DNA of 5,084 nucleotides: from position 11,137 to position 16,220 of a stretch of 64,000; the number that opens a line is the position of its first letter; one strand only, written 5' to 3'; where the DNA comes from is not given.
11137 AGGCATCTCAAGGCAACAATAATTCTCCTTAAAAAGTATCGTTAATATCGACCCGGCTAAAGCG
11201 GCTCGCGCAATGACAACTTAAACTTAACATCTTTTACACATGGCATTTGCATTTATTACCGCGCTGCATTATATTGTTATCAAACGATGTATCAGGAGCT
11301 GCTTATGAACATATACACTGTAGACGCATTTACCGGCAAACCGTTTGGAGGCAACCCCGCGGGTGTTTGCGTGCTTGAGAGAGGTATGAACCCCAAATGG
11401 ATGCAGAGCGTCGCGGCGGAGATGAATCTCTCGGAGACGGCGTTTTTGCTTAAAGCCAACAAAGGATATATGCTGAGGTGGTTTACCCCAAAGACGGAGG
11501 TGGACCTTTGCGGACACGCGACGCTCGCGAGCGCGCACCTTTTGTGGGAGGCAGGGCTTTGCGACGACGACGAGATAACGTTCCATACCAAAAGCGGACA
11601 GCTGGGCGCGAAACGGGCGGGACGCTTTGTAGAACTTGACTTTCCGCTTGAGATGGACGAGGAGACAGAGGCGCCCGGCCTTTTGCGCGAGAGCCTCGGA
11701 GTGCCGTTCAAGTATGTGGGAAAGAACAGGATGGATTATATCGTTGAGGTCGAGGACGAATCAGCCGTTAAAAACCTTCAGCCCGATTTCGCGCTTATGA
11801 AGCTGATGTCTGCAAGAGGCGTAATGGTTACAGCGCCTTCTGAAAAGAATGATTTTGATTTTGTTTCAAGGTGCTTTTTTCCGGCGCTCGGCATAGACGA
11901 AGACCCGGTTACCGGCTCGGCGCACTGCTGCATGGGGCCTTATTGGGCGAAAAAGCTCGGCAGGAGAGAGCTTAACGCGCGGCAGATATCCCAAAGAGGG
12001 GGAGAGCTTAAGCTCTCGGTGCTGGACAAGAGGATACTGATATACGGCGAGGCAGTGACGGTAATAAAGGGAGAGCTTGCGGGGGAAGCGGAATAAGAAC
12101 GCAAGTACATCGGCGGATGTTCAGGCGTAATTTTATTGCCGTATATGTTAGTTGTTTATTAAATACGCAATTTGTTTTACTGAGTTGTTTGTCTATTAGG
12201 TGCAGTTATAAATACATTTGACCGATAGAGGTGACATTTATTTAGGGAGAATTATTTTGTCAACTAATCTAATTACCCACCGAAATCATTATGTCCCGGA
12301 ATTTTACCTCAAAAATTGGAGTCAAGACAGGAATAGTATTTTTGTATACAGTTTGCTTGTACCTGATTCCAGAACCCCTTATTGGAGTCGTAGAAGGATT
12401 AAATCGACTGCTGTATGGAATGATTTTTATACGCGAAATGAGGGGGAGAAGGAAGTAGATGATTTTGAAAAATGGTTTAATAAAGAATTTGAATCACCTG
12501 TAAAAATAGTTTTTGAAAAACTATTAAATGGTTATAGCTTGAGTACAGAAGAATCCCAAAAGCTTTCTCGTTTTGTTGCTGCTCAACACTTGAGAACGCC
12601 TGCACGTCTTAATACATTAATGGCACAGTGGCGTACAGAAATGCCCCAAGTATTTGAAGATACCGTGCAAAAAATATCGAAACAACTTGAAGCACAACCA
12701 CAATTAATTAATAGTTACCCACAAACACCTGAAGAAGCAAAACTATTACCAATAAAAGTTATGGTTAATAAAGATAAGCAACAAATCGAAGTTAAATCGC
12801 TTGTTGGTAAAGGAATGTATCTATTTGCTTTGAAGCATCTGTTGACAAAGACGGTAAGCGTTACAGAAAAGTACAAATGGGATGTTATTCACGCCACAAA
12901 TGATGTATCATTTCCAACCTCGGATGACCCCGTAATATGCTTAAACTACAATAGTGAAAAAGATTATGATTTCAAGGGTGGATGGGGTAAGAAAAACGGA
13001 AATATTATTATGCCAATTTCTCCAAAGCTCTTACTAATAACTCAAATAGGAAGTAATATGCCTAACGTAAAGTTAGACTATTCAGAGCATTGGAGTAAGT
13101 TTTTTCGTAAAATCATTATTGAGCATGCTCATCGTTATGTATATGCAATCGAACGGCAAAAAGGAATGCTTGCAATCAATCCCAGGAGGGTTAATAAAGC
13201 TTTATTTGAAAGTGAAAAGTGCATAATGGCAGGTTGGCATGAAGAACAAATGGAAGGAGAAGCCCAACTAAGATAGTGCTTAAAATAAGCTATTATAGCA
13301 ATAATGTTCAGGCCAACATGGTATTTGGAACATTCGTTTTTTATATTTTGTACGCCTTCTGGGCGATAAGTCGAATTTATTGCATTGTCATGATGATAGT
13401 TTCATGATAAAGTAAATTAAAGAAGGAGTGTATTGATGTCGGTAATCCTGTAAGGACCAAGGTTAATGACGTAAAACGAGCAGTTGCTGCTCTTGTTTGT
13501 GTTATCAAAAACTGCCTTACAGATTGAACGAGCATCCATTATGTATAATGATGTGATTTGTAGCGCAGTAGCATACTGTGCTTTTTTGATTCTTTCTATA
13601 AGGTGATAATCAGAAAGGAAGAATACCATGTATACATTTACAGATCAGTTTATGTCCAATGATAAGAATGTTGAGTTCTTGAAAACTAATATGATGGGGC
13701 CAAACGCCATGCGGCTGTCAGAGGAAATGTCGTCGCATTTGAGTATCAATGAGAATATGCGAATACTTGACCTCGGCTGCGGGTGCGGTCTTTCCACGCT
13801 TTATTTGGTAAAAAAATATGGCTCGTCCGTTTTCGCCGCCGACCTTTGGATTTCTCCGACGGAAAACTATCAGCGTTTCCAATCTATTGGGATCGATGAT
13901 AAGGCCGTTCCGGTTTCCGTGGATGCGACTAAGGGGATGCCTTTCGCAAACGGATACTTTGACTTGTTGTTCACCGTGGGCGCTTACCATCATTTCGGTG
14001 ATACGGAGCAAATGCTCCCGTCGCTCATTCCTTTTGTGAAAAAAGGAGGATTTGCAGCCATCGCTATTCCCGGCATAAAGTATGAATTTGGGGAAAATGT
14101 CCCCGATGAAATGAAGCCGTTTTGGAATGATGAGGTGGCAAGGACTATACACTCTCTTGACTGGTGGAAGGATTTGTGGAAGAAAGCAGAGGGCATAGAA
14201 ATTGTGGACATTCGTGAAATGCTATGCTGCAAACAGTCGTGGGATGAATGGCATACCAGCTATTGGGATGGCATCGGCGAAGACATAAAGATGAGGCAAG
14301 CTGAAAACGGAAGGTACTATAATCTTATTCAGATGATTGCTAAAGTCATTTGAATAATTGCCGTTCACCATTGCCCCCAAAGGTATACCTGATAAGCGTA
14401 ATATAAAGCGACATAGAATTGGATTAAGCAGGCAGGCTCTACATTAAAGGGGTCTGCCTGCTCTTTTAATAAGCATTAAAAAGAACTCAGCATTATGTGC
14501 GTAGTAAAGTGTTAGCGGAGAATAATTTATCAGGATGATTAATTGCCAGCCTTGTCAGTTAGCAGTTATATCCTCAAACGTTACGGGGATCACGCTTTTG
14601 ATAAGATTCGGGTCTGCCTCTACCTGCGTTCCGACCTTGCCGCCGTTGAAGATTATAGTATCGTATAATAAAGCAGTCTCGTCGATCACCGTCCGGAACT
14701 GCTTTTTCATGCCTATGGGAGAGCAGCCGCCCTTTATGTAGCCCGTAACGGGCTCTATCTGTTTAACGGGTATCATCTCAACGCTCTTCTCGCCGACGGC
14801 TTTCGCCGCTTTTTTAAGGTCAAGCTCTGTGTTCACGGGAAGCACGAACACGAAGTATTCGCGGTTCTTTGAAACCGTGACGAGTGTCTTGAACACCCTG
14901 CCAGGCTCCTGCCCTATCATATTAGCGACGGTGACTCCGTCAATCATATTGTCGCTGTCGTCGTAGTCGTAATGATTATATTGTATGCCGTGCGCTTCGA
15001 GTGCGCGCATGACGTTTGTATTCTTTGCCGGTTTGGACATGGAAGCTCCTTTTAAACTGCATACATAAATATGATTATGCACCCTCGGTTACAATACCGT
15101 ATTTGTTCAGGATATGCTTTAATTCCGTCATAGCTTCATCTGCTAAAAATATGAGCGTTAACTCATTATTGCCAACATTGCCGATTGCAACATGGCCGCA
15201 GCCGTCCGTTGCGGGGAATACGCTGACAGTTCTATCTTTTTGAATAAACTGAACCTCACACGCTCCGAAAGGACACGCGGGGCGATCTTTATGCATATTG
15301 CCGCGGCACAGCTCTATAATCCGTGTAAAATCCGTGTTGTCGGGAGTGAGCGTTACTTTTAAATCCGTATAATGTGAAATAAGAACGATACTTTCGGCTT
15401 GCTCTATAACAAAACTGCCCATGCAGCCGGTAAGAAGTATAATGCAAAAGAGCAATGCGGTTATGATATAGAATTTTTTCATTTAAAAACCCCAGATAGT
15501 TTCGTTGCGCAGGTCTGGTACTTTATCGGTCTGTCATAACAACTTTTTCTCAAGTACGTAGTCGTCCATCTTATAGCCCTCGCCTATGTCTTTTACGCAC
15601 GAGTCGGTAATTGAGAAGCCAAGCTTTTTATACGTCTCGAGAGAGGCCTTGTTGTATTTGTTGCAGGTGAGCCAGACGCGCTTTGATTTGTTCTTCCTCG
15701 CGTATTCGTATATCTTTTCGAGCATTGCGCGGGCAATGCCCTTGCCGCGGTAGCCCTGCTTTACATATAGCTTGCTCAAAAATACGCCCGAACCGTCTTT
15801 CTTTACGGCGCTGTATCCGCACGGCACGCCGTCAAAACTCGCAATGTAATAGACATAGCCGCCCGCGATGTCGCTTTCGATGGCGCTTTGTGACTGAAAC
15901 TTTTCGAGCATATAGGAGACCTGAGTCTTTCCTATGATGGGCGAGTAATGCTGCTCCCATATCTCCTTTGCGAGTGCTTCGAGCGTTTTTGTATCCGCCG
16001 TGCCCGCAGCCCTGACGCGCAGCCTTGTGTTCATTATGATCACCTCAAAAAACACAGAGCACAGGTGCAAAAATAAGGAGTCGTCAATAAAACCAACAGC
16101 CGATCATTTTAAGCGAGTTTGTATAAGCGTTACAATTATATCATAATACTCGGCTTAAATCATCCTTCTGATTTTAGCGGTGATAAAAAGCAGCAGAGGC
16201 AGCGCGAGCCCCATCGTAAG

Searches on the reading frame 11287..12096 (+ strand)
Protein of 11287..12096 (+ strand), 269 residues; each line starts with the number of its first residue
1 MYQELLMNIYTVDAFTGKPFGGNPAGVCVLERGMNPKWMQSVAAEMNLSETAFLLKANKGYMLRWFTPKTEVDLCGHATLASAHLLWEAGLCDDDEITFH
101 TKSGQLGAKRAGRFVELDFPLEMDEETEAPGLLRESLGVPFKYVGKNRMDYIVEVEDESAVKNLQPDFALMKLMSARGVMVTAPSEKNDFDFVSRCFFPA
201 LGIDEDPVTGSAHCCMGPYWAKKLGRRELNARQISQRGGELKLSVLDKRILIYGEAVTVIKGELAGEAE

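Call 32: search_protein_families(library=pfam, proteins=[window:11287-12096:+], max_evalue=0.00001)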
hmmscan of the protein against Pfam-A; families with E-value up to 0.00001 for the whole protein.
window:11287-12096:+ (269 aa): 1 family
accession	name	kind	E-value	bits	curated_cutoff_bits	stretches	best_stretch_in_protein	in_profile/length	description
PF02567.21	PhzC-PhzF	-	1.3e-66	225.4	27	1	12-262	1-281/281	Phenazine biosynthesis-like protein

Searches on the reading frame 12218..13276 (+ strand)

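Call 33: search_protein_families(library=pfam, proteins=[window:12218-13276:+], max_evalue=0.00001)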
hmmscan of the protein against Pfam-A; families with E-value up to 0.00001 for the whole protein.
window:12218-13276:+ (352 aa): 1 family
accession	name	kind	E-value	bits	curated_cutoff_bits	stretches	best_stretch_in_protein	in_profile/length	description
PF14022.11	DUF4238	-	1.5e-35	123.4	27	1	22-310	1-277/281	Protein of unknown function (DUF4238)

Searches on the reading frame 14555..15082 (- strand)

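Call 33: search_protein_families(library=pfam, proteins=[window:14555-15082:-], max_evalue=0.00001)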
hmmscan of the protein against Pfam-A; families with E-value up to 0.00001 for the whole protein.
window:14555-15082:- (175 aa): 1 family
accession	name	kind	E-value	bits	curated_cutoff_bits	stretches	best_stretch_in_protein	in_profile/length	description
PF04073.20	tRNA_edit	-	9.5e-25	87.5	25.5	1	52-160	10-120/123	Aminoacyl-tRNA editing domain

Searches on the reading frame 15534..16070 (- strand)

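Call 33: search_protein_families(library=pfam, proteins=[window:15534-16070:-], max_evalue=0.00001)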
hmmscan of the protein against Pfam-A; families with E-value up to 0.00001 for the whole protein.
window:15534-16070:- (178 aa): 6 families
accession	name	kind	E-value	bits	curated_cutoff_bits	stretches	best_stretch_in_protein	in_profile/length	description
PF00583.31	Acetyltransf_1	-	1.1e-17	64.8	20.7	1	59-152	22-116/116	Acetyltransferase (GNAT) family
PF13673.13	Acetyltransf_10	-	2.4e-14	53.8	23.6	1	56-157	14-112/128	Acetyltransferase (GNAT) domain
PF13508.13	Acetyltransf_7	-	6.6e-13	49.3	27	1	72-153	3-83/84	Acetyltransferase (GNAT) domain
PF13302.13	Acetyltransf_3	-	2.7e-07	31.8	25.4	1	16-152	1-137/138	Acetyltransferase (GNAT) domain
PF08445.16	FR47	-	2.7e-06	27.7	22.1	1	96-157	22-82/86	FR47-like protein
PF14542.12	Acetyltransf_CG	-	2.8e-06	27.8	30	1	91-137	20-65/80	GCN5-related N-acetyl-transferase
